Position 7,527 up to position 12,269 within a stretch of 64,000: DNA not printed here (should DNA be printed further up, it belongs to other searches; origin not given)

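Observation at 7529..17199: Two adjacent islands of secreted/surface-protein genes delimited by direct, progressively degraded copies of the tRNA-Thr 3' end (att-like sites) - integrase-less integrated-element remnants?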

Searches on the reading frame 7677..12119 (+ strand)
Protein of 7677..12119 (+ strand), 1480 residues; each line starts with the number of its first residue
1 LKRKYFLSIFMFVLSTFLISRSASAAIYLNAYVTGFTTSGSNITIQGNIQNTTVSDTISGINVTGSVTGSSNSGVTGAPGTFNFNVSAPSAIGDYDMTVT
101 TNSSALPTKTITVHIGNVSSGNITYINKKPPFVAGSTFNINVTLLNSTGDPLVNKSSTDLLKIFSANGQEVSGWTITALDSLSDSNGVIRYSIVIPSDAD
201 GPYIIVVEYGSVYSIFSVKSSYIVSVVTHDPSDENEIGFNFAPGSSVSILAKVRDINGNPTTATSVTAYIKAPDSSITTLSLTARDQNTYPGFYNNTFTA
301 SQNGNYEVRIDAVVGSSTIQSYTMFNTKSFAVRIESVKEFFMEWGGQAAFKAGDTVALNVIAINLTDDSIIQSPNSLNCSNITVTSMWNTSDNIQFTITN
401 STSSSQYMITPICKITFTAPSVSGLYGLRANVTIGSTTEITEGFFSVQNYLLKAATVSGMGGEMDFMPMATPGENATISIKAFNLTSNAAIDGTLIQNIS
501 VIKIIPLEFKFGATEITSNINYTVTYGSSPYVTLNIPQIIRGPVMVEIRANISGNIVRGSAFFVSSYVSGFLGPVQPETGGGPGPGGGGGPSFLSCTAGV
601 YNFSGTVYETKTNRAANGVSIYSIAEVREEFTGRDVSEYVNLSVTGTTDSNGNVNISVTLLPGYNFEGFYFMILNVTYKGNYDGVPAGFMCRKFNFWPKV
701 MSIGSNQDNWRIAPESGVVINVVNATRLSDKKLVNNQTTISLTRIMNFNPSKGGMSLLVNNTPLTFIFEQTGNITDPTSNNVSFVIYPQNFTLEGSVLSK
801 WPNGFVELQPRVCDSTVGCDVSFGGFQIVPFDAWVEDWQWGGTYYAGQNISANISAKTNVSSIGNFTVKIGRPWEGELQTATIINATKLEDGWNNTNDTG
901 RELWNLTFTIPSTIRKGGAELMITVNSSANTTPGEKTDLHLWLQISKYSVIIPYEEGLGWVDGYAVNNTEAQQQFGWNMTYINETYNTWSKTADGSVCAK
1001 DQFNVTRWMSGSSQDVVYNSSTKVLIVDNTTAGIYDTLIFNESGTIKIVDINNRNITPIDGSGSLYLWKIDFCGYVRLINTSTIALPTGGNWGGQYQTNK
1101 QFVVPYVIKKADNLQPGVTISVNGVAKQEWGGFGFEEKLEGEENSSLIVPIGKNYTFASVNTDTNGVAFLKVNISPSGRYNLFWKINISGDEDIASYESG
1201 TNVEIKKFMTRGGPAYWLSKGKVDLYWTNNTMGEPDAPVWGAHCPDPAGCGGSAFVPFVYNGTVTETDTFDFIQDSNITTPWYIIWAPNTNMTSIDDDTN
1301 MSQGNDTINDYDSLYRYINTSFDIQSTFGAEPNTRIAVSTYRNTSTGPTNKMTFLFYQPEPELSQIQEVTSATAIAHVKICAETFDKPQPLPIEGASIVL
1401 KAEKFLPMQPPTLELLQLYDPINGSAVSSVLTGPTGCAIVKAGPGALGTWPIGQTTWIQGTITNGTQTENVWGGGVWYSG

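Call 12: search_protein_families(library=pfam, proteins=[window:7677-12119:+], max_evalue=0.01)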
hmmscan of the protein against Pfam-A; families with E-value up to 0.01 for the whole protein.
window:7677-12119:+ (1480 aa): 1 family
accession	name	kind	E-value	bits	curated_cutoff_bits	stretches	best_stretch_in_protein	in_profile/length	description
PF01835.25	MG2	-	3e-07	31.1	32.8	0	243-311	13-81/96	MG2 domain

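Call 47: find_homologous_proteins(query=window:7677-12119:+)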
Query window:7677-12119:+ (1480 aa): 10 proteins with E <= 0.001 among 8000 candidates.
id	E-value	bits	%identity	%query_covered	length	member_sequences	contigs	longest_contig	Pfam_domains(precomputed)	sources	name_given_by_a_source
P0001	0.0e+0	3319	100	99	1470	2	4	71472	PF01835.26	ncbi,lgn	-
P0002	0.0e+0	1203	42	99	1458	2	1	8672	PF01835.26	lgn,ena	-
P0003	0.0e+0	1157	44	100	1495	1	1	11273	-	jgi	-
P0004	0.0e+0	1139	43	99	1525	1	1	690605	-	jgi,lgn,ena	-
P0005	0.0e+0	1125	41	99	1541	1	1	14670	PF01835.26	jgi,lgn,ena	-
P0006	0.0e+0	1112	42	99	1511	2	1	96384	PF01835.26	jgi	-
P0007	0.0e+0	1096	41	98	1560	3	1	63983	-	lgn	-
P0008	4.5e-270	917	39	99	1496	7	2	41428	PF01835.26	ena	-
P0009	1.7e-221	756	36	100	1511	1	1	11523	PF01835.26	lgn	-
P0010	1.6e-213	730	35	100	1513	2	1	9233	PF01835.26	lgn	-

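Call 48: find_encoding_contigs(protein=P0004, flank=10000, max_places=2)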
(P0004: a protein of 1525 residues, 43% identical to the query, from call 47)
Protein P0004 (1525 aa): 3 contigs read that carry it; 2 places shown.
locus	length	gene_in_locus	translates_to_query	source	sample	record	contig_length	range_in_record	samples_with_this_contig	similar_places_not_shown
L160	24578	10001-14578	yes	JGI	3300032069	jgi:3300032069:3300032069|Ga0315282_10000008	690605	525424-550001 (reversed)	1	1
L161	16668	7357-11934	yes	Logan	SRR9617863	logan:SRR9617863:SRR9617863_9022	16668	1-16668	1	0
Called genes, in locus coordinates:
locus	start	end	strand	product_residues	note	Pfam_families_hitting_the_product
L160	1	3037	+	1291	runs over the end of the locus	PF00200:Disintegrin (weak), PF13620:CarboxypepD_reg (faint), PF17210:SdrD_B, PF17802:SpaA (faint), PF22904:NOMO1-like_2nd (faint), PF17210:SdrD_B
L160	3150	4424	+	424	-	-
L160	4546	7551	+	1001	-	PF06280:fn3_5 (faint)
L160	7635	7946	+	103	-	-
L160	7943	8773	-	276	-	PF03477:ATP-cone (weak), PF04471:Mrr_cat (weak), PF22357:AF1548-like_C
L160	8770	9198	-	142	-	PF05168:HEPN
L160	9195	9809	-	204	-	PF01909:NTP_transf_2 (weak), PF18765:Polbeta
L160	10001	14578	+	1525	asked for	-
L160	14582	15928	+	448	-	-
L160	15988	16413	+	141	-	PF08279:HTH_11 (weak), PF13412:HTH_24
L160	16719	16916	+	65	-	-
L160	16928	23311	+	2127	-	PF08308:PEGA (faint), PF09430:EMC7_beta-sandw (faint), PF13620:CarboxypepD_reg, PF13715:CarbopepD_reg_2 (weak), PF13620:CarboxypepD_reg, PF13715:CarbopepD_reg_2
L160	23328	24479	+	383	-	-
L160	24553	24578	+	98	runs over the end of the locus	-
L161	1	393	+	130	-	?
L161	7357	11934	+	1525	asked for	-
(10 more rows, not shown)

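Call 49: find_encoding_contigs(protein=P0006, flank=10000, max_places=2)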
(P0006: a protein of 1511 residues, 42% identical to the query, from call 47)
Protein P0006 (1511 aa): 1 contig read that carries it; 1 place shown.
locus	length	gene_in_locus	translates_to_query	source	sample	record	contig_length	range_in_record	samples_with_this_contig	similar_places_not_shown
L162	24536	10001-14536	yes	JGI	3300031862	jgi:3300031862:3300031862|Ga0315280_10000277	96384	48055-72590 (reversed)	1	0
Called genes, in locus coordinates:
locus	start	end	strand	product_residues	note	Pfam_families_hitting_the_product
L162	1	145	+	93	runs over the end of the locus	-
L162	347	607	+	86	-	PF04014:MazE_antitoxin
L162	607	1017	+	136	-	PF01850:PIN, PF13470:PIN_3, PF16289:PIN_12 (weak)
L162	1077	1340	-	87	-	-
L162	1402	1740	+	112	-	-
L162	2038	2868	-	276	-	PF03477:ATP-cone, PF04471:Mrr_cat (weak), PF22357:AF1548-like_C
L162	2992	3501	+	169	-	PF08279:HTH_11 (faint)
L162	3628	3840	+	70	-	-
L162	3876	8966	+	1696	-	-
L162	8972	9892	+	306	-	-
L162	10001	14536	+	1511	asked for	PF01835:MG2 (faint)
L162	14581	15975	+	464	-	-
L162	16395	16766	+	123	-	-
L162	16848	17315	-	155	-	PF02629:CoA_binding, PF13380:CoA_binding_2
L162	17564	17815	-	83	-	-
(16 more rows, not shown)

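Call 50: find_encoding_contigs(protein=P0007, flank=10000, max_places=2)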
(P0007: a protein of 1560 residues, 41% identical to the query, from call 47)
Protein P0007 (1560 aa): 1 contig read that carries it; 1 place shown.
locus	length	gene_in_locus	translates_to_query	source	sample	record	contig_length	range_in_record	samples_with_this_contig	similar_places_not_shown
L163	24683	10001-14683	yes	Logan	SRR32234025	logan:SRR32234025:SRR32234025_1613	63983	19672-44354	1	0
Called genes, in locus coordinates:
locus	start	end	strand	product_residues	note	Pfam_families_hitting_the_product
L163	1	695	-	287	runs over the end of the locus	-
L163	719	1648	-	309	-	-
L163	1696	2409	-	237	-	PF18915:DUF5667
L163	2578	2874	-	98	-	PF02001:DUF134, PF08281:Sigma70_r4_2 (weak)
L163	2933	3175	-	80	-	PF17253:DUF5320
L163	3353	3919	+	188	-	PF08241:Methyltransf_11, PF13847:Methyltransf_31 (faint)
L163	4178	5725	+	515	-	-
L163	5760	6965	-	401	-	PF12704:MacB_PCD, PF02687:FtsX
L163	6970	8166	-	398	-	PF07705:CARDB (faint), PF10633:NPCBM_assoc (faint), PF22544:HYDIN_VesB_CFA65-like_Ig (faint)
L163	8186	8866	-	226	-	PF00005:ABC_tran, PF02463:SMC_N (faint), PF13304:AAA_21 (faint)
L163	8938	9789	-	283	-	PF04471:Mrr_cat (weak)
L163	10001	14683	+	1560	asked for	-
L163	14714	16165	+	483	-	-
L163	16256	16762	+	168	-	PF08279:HTH_11 (weak), PF13412:HTH_24 (weak)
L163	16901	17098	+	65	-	-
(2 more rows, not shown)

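Call 66: find_encoding_contigs(protein=P0003, flank=10000, max_places=2)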
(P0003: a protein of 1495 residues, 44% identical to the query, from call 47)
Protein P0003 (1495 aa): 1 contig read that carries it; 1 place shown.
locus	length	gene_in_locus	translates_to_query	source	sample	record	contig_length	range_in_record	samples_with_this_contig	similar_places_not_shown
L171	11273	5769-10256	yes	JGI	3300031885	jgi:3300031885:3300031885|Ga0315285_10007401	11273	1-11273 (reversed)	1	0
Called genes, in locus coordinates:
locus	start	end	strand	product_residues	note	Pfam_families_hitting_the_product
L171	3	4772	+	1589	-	?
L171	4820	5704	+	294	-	-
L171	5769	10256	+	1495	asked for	-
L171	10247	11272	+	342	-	?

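Call 67: find_encoding_contigs(protein=P0005, flank=10000, max_places=2)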
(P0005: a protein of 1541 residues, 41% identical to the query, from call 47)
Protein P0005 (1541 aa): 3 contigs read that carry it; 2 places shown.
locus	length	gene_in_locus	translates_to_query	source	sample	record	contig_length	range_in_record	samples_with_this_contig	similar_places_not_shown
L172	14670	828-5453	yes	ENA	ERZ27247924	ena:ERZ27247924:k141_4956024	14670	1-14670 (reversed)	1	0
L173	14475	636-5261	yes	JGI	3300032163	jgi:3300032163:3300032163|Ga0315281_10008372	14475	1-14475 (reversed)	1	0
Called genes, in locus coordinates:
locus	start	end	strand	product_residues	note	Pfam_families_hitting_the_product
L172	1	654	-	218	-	?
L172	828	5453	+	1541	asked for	PF01835:MG2 (faint)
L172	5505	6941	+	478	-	-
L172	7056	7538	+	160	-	PF08279:HTH_11 (weak), PF13412:HTH_24 (weak)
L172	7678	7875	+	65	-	-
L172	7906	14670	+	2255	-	?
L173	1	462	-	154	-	?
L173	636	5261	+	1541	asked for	PF01835:MG2 (faint)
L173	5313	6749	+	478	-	-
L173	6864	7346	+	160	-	PF08279:HTH_11 (weak), PF13412:HTH_24 (weak)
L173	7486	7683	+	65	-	-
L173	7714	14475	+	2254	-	?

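Call 68: search_solved_structures(query=window:7677-12119:+, max_evalue=1)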
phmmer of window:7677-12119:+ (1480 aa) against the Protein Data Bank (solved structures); distinct sequences matched with E-value up to 1: 1.
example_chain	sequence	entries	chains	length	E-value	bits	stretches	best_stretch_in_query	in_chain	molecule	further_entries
9hfj_A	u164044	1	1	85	0.92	9.8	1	40-95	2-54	SusC homolog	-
